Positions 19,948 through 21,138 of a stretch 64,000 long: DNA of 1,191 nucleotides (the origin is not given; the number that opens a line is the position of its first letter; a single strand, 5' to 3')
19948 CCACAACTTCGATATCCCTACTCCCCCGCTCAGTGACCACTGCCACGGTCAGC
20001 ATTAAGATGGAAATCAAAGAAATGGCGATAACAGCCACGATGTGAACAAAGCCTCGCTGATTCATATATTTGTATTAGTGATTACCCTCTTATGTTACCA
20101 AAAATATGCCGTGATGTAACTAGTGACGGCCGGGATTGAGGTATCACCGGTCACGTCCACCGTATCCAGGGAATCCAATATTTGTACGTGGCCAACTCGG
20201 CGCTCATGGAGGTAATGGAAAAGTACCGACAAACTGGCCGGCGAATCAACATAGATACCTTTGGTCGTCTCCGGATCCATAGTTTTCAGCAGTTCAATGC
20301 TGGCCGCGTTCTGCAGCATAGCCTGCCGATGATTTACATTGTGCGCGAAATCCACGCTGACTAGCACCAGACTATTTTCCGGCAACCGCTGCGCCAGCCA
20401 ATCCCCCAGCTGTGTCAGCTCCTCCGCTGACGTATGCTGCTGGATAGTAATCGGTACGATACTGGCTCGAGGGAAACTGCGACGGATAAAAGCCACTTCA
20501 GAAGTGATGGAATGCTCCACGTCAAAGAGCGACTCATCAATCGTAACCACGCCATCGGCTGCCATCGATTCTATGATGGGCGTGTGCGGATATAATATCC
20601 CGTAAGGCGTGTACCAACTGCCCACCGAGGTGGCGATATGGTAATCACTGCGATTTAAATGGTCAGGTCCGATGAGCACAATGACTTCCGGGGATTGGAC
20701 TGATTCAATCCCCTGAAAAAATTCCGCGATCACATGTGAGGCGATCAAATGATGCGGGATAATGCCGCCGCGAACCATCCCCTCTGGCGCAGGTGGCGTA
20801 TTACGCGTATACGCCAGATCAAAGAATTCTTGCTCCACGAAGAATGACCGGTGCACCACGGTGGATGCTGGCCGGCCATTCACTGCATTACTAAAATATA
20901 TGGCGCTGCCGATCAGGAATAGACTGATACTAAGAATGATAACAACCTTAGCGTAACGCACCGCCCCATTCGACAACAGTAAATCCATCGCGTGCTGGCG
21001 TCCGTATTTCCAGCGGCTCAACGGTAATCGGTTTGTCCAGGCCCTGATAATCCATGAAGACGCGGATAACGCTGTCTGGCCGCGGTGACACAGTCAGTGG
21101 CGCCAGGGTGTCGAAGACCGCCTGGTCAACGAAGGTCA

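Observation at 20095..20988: Membrane-anchored, apparently extracytoplasmic MEMO1-family protein embedded in the surface-protein operon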

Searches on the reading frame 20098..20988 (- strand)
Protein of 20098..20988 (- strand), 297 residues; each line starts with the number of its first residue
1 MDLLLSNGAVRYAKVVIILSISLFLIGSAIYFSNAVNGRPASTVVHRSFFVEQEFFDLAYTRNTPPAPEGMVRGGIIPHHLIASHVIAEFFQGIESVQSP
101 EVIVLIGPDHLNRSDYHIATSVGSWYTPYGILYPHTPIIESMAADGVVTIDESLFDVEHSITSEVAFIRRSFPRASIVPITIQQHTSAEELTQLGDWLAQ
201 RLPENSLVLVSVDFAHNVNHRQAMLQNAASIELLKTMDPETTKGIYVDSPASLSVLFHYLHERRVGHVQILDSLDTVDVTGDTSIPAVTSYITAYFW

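Call 3: search_protein_families(library=pfam, proteins=[window:20098-20988:-], max_evalue=0.01)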
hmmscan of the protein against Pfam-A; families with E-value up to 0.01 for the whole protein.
window:20098-20988:- (297 aa): 1 family
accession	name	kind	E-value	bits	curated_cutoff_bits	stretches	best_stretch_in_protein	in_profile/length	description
PF01875.22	Memo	-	5.9e-22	78.6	27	1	65-284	29-260/269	Memo-like protein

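Call 4: search_protein_families(library=ncbifam, proteins=[window:20098-20988:-], max_evalue=0.01)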
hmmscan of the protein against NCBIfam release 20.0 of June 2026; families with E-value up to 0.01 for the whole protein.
window:20098-20988:- (297 aa): 2 families
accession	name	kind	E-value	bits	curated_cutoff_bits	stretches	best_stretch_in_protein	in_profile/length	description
TIGR04336.1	AmmeMemoSam_B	hypoth_equivalog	1.6e-24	86.7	26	1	61-284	26-260/270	AmmeMemoRadiSam system protein B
NF001987.0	PRK00782.1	equivalog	2.3e-15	56.5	295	1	70-240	35-205/267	MEMO1 family protein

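Call 8: find_homologous_proteins(query=window:20098-20988:-, max_evalue=0.001)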
Query window:20098-20988:- (297 aa): 10 proteins with E <= 0.001 among 1049 candidates.
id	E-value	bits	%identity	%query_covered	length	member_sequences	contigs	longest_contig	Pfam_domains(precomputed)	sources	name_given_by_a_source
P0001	2.0e-185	633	100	97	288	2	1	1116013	PF01875.23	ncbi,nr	ncbi:MAG: AmmeMemoRadiSam system protein B [Candidatus Kerfeldbacteria bacterium]|nr:AmmeMemoRadiSam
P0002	1.7e-80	289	54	85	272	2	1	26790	PF01875.23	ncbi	ncbi:MAG: AmmeMemoRadiSam system protein B [Patescibacteria group bacterium]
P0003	1.4e-68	249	46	86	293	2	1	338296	PF01875.23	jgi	-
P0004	3.6e-61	225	44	86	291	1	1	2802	PF01875.23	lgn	-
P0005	1.6e-60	223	41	94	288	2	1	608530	PF01875.23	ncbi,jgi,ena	ncbi:MAG: AmmeMemoRadiSam system protein B [Patescibacteria group bacterium]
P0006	1.7e-60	223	40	95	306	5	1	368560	PF01875.23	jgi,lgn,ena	-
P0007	5.2e-26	110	28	85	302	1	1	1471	PF01875.23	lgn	-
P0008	2.3e-24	104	28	95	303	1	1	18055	PF01875.23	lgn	-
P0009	3.5e-17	81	28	76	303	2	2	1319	PF01875.23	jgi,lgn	-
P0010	2.5e-4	39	23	95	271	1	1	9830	PF01875.23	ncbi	-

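Call 9: search_solved_structures(query=window:20098-20988:-, max_evalue=1, show_alignments=2)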
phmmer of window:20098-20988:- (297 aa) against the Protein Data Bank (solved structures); distinct sequences matched with E-value up to 1: 2.
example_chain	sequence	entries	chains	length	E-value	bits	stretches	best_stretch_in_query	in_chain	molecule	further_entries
5epv_A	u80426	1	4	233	0.29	13.7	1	200-256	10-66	Blue-light-activated histidine kinase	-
6ph4_A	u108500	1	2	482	0.87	12.1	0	200-255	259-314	Blue-light-activated histidine kinase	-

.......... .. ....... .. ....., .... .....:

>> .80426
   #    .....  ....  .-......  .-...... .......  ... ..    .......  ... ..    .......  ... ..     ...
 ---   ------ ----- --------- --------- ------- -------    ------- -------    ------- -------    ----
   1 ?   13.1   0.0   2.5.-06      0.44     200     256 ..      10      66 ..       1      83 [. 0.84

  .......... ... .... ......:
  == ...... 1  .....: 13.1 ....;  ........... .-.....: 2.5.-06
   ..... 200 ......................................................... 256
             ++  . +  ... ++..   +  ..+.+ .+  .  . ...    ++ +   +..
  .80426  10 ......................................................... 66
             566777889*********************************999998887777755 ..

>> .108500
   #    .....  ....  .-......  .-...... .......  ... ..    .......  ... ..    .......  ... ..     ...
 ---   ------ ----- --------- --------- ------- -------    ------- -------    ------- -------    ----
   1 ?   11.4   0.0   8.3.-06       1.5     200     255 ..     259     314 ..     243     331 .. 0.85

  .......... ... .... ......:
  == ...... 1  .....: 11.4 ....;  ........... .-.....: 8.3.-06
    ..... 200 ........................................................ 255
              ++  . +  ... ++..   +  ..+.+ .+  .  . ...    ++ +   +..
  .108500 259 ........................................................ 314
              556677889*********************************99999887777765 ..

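Call 13: search_solved_structures(query=A1, max_evalue=1, show_alignments=3)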
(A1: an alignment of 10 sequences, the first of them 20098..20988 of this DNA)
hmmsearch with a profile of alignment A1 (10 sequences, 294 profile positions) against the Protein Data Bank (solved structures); distinct sequences matched with E-value up to 1: 3.
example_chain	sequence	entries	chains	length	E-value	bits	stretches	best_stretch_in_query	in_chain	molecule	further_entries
7m8h_A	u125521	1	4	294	1.3e-08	37.7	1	66-218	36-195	Protein MEMO1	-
3bcz_A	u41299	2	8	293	1.4e-08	37.6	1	66-218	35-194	Protein MEMO1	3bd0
7kq8_A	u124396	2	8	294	1.4e-08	37.6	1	66-218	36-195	Protein MEMO1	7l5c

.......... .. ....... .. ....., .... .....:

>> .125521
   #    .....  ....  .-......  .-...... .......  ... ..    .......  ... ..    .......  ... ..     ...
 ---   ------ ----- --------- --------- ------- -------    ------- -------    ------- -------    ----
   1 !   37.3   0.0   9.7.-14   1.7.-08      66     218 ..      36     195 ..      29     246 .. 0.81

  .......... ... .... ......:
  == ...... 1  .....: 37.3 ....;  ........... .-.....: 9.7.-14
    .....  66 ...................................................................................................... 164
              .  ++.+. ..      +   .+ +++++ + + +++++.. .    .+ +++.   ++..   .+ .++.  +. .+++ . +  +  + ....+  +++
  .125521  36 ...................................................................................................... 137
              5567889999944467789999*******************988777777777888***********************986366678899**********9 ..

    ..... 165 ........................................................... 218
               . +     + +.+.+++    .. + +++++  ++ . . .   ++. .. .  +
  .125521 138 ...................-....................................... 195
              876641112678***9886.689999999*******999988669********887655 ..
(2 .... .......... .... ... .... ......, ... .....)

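Call 17: find_encoding_contigs(protein=P0005, flank=8000, max_places=2)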
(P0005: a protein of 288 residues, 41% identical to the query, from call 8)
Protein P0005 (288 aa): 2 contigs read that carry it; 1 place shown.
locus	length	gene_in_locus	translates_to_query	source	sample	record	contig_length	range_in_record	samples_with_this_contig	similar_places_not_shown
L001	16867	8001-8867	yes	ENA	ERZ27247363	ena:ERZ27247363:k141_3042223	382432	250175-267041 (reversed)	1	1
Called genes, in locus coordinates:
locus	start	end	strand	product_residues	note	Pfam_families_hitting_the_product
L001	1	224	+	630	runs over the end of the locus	PF13205:Big_5, PF13529:Peptidase_C39_2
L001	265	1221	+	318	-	PF01544:CorA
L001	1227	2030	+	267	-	PF13529:Peptidase_C39_2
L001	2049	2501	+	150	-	-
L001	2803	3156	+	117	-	PF18895:T4SS_pilin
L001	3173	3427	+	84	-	PF04014:MazE_antitoxin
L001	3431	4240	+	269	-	PF00005:ABC_tran, PF13304:AAA_21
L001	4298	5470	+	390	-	PF12679:ABC2_membrane_2, PF12698:ABC2_membrane_3, PF12051:DUF3533 (faint), PF01061:ABC2_membrane, PF03379:CcmB (weak), PF12730:ABC2_membrane_4 (weak)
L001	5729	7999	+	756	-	-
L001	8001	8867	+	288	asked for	PF01875:Memo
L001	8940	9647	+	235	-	PF01628:HrcA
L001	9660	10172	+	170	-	PF01025:GrpE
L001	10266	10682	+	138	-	PF00011:HSP20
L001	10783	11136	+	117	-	-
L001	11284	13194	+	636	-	PF00012:HSP70, PF06723:MreB_Mbl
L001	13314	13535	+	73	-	-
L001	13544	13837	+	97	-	PF11950:DUF3467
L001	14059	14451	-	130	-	-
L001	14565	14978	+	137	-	PF00293:NUDIX, PF14815:NUDIX_4 (weak)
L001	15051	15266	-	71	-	-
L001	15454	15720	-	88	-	-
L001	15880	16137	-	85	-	-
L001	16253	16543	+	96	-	PF11950:DUF3467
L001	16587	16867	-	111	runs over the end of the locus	-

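Call 18: find_encoding_contigs(protein=P0006, flank=8000, max_places=2)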
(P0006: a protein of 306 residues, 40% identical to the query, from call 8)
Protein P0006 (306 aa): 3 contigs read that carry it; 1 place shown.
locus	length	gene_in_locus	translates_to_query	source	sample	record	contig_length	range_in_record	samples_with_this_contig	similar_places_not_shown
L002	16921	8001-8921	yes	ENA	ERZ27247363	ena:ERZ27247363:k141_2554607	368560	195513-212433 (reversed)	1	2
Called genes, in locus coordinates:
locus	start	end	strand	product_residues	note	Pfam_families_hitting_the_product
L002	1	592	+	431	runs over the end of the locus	PF00587:tRNA-synt_2b, PF03129:HGTP_anticodon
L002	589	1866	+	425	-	PF00675:Peptidase_M16, PF05193:Peptidase_M16_C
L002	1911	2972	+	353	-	PF01594:AI-2E_transport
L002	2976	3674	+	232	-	PF00590:TP_methylase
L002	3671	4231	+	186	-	PF28549:NDPSase_N (weak), PF00293:NUDIX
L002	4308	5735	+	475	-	PF00133:tRNA-synt_1, PF01406:tRNA-synt_1e, PF09334:tRNA-synt_1g, PF00133:tRNA-synt_1, PF19303:Anticodon_3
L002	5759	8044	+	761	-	-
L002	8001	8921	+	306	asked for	PF01875:Memo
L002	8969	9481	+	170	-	PF02674:Colicin_V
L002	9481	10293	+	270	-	PF01026:TatD_DNase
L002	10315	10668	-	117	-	-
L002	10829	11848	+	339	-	PF02646:RmuC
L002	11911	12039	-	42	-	-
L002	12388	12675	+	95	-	PF09527:ATPase_gene1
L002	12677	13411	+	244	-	PF00119:ATP-synt_A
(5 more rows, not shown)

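Call 19: find_encoding_contigs(protein=P0003, flank=8000, max_places=2)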
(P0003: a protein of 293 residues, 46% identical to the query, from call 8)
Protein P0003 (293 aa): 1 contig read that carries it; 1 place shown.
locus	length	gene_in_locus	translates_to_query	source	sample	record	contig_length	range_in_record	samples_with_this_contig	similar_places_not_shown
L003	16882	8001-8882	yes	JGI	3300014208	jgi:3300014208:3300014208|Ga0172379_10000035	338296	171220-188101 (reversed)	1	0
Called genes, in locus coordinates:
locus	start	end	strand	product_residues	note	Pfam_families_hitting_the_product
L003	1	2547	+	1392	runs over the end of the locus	-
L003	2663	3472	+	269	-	PF13529:Peptidase_C39_2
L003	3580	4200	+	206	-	-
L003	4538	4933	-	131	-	-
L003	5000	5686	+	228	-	-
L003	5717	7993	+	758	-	-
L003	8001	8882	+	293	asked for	PF01875:Memo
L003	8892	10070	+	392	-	-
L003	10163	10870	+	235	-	PF01628:HrcA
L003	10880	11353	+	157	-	PF01025:GrpE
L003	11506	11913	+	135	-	PF00011:HSP20, PF17886:ArsA_HSP20 (weak)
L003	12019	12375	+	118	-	-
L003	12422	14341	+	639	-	PF00012:HSP70, PF06723:MreB_Mbl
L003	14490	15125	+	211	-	PF18730:HEPN_Cthe2314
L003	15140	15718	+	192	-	-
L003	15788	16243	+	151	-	PF06210:DUF1003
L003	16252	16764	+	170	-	-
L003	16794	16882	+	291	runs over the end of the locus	PF03253:UT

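Call 21: predict_structure(alignment_id=A1)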
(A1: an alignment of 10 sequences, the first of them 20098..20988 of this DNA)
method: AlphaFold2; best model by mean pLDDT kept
length: 297 residues; sequences in the alignment: 10
mean_pLDDT: 90.0   pTM: 0.82
mean pLDDT of the five models: 90.0, 89.1, 89.0, 88.7, 87.9
residues with pLDDT >= 90: 220; 70-90: 54; 50-70: 9; < 50: 14
segments of 3 or more residues with pLDDT < 50: 1-5, 36-42
pLDDT, mean of each block of 10 residues (from residue 1): 52 80 79 47 71 88 86 97 94 95 97 92 94 97 97 88 95 98 96 98 97 95 97 97 96 98 97 95 93 98
secondary structure, 60 per line:
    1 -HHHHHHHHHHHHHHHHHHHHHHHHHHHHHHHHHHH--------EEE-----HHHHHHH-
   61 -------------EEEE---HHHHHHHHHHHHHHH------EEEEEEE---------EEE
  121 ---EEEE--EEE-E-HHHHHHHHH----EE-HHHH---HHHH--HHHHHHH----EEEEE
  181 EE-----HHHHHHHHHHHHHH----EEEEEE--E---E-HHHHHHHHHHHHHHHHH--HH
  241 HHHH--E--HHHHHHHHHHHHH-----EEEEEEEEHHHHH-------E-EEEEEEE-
elements in order: H2-36 E45-47 H53-59 E74-77 H81-95 E102-108 E118-120 E124-127 E130-132 H136-144 H152-155 H159-162 H165-171 E176-182 H188-201 E206-211 H220-236 H239-244 H250-262 E268-275 H276-280 E290-296

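Call 22: search_protein_representatives(alignment_id=A1)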
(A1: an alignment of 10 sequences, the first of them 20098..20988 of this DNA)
Query: 10 sequences, 294 profile positions. Proteins with E-value up to 0.001 (for the whole library): 9778; up to 1e-10: 6260; up to 1e-30: 1744. The best 150 are listed.
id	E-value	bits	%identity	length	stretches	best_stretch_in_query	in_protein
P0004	5.1e-118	410.0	-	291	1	6-293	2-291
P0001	3.2e-113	394.2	-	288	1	6-293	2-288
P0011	2.5e-102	358.5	-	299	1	5-293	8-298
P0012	2.9e-97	341.9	-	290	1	9-293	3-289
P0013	2.1e-95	335.8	-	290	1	11-293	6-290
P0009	2.3e-93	329.1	-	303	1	1-293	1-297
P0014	3.0e-81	289.3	-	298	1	2-293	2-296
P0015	4.6e-81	288.7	-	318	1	7-291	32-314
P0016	4.5e-80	285.4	-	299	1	6-293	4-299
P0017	5.4e-80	285.2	-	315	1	10-294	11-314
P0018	4.1e-79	282.3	-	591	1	14-293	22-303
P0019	6.1e-79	281.7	-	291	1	14-293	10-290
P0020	1.3e-78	280.7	-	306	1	8-293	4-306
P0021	2.7e-78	279.6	-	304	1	10-293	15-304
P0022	3.2e-78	279.3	-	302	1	34-293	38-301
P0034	1.8e-74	267.1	-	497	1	8-293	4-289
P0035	1.9e-74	267.0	-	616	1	6-293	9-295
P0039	4.5e-74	265.7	-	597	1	7-293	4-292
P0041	6.0e-74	265.3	-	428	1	9-293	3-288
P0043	1.4e-73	264.1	-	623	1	7-293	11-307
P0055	4.2e-72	259.3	-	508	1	7-293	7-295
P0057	7.6e-72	258.4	-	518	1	5-292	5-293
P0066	4.2e-71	256.0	-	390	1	9-293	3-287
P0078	1.3e-70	254.4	-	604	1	9-293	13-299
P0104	1.5e-69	250.9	-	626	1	40-293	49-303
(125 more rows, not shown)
